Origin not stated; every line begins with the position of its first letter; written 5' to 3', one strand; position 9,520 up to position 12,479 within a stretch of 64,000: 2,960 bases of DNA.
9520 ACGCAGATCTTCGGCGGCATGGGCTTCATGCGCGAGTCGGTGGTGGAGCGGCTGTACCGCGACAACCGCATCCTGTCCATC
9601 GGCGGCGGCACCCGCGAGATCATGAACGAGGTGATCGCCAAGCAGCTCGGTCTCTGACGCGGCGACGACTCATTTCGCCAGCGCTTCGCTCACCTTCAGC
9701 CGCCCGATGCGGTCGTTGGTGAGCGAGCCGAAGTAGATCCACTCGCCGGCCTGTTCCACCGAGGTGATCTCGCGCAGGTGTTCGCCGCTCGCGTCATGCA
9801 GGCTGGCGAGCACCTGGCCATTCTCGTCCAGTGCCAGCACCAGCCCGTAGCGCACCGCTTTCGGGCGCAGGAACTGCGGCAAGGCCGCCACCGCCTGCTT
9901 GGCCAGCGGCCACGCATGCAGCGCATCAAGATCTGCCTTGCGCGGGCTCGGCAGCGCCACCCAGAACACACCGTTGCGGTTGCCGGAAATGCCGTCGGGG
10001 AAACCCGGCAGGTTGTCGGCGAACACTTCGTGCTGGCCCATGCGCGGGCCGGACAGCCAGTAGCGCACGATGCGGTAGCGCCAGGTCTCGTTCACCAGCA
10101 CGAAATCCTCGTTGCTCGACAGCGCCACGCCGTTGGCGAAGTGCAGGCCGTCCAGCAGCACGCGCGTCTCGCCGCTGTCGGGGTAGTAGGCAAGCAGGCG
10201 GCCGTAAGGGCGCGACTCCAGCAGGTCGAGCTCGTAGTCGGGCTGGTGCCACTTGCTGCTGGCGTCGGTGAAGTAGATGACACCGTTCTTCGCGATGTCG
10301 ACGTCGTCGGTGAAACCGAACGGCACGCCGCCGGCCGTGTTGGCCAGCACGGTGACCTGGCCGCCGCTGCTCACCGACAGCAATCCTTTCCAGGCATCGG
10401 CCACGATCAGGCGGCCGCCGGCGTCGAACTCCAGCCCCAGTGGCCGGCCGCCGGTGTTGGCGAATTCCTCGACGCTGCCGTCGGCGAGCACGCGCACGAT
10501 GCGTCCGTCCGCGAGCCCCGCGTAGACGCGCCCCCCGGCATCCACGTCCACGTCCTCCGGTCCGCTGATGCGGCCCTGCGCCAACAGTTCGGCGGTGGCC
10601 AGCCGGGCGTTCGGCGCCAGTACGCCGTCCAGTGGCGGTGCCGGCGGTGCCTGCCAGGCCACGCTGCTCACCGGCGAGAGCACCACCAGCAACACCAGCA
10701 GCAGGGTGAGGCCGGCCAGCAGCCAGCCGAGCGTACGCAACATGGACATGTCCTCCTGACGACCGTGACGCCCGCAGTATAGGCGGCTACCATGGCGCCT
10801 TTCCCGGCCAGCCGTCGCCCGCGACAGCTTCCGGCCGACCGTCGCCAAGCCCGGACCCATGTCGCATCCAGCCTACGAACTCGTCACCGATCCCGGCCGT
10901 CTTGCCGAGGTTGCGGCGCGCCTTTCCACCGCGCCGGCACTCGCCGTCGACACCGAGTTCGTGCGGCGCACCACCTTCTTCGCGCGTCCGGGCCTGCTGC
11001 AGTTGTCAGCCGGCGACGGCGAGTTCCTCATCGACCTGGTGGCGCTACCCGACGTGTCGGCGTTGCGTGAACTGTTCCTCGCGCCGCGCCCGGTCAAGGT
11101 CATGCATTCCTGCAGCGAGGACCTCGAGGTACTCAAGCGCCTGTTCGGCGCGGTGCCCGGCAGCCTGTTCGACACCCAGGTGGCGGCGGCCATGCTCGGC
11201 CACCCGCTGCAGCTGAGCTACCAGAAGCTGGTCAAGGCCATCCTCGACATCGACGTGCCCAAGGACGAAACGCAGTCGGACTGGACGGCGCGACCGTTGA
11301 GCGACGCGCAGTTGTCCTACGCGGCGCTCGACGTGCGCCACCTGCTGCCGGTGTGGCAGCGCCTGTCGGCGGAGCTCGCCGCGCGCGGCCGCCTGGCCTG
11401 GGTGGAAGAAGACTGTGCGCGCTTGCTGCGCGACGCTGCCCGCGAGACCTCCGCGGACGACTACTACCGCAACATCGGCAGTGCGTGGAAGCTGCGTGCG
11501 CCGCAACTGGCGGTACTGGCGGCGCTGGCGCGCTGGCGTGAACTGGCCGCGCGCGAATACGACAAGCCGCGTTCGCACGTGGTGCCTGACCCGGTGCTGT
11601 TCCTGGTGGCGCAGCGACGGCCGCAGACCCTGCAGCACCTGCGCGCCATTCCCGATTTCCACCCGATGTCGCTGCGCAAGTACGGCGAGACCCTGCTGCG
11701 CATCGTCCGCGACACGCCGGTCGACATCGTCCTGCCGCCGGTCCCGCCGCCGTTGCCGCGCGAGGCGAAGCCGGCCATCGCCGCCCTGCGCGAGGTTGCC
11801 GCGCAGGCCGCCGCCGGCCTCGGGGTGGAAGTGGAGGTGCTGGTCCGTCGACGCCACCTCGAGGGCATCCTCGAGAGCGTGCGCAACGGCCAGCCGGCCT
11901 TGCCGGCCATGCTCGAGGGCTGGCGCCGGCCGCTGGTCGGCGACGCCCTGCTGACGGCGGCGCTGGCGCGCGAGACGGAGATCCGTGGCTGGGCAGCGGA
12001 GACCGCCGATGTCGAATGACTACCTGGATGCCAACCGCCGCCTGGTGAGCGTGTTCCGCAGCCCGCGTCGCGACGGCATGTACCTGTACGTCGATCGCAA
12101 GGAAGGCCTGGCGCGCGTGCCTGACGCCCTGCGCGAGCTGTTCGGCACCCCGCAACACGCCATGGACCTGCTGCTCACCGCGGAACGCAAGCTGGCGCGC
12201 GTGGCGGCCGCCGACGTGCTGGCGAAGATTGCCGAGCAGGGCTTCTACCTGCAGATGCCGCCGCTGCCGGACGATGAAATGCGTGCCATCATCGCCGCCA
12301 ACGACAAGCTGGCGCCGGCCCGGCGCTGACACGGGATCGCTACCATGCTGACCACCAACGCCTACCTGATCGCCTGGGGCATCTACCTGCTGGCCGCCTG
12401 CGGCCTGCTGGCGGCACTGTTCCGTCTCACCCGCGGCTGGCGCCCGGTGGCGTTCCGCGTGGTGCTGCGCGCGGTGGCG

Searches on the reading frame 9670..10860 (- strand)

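Call 53: search_protein_families(library=pfam, proteins=[window:9670-10860:-], max_evalue=0.00001)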
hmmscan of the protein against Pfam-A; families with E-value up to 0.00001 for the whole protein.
window:9670-10860:- (396 aa): 3 families
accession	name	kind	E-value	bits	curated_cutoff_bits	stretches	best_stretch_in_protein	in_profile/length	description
PF03088.22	Str_synth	-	8.1e-27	93.6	25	1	185-271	1-88/89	Strictosidine synthase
PF20067.5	SSL_N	-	1.9e-17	63.3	18.9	1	79-124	1-46/46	Strictosidine synthase-like, N-terminal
PF08450.18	SGL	-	5.9e-16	59.3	26.3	1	119-306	22-204/246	SMP-30/Gluconolactonase/LRE-like region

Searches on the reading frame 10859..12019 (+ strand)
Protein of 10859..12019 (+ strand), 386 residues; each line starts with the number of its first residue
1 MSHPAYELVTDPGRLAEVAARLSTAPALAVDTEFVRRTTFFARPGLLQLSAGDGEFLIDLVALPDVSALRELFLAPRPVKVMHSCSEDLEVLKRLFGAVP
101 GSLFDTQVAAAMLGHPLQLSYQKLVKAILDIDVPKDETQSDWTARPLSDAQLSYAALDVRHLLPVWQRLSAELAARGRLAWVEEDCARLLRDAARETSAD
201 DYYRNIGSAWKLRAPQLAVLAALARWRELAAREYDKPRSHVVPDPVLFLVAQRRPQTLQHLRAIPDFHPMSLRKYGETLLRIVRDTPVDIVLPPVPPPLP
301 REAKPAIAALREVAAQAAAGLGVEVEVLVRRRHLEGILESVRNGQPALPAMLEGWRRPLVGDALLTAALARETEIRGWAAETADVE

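Call 53: search_protein_families(library=pfam, proteins=[window:10859-12019:+], max_evalue=0.00001)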
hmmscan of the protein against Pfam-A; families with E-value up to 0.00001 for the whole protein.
window:10859-12019:+ (386 aa): 2 families
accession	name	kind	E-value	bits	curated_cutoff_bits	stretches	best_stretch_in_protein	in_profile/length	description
PF01612.26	DNA_pol_A_exo1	-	2.9e-38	131.8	23.6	1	6-173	1-172/173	3'-5' exonuclease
PF00570.28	HRDC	-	1.5e-18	66.9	23.8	1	216-283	1-68/68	HRDC domain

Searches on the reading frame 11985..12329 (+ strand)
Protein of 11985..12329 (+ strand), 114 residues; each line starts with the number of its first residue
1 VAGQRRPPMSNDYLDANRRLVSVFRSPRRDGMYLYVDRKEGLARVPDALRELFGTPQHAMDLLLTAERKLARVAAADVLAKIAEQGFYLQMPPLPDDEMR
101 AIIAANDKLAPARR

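Call 55: search_protein_families(library=pfam, proteins=[window:11985-12329:+], max_evalue=0.00001)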
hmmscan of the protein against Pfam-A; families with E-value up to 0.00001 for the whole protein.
window:11985-12329:+ (114 aa): 1 family
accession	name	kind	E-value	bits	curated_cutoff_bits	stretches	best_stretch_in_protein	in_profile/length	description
PF05166.18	YcgL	-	4.6e-28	97.8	25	1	22-93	2-73/73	YcgL domain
